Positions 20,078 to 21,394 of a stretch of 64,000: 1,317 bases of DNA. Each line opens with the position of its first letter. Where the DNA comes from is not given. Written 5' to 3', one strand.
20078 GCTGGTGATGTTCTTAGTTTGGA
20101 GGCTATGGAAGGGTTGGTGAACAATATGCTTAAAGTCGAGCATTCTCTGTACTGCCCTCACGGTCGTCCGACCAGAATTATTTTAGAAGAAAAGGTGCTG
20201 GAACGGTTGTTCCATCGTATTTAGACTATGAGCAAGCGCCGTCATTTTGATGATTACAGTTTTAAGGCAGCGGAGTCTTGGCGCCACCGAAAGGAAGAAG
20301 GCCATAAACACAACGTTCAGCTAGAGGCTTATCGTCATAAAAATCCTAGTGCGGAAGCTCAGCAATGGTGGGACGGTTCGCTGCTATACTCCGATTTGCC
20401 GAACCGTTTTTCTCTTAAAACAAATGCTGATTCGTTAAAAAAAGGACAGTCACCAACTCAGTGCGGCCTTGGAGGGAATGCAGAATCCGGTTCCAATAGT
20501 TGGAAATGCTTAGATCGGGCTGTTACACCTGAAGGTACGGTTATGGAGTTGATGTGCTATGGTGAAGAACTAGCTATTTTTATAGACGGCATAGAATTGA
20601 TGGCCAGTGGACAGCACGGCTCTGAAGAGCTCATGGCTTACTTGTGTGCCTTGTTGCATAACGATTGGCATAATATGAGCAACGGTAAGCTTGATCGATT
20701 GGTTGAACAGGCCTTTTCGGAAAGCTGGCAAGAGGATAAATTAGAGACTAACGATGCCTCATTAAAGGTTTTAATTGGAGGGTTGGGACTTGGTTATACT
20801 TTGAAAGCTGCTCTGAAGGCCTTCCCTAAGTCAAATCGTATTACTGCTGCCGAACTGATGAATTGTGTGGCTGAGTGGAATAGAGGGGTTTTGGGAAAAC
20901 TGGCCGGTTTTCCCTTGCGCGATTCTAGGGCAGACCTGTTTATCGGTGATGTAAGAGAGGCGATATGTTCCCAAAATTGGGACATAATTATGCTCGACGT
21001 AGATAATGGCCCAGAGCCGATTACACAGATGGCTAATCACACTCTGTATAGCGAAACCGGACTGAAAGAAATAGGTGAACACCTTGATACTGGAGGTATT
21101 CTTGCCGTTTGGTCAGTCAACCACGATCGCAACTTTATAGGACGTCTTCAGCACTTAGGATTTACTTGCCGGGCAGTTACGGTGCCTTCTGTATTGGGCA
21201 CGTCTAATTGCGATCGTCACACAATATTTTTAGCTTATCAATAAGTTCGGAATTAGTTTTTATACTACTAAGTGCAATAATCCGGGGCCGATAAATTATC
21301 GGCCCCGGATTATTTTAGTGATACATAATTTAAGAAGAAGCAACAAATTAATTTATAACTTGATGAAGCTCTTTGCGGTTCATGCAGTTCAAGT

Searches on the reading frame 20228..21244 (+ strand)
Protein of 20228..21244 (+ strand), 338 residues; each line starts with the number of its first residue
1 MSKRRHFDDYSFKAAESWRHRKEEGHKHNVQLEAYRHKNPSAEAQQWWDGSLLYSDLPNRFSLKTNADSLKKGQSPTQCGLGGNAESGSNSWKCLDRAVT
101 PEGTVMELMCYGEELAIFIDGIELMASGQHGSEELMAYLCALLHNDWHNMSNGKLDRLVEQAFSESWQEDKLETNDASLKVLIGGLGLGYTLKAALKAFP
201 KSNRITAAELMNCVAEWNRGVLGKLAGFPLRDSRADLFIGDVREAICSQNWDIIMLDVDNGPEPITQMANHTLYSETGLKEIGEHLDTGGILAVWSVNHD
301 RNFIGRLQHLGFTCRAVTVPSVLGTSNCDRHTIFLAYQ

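Call 39: search_protein_families(library=pfam, proteins=[window:20228-21244:+], max_evalue=0.0001)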
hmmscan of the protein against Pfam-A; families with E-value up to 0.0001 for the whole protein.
window:20228-21244:+ (338 aa): 0 families

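Call 98: search_protein_families(library=ncbifam, proteins=[window:20228-21244:+], max_evalue=0.001)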
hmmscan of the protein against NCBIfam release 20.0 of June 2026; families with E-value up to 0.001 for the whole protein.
window:20228-21244:+ (338 aa): 1 family
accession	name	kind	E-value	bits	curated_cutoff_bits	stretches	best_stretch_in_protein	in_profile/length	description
NF002010.0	PRK00811.1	equivalog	7.9e-05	22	260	1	174-293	75-190/287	polyamine aminopropyltransferase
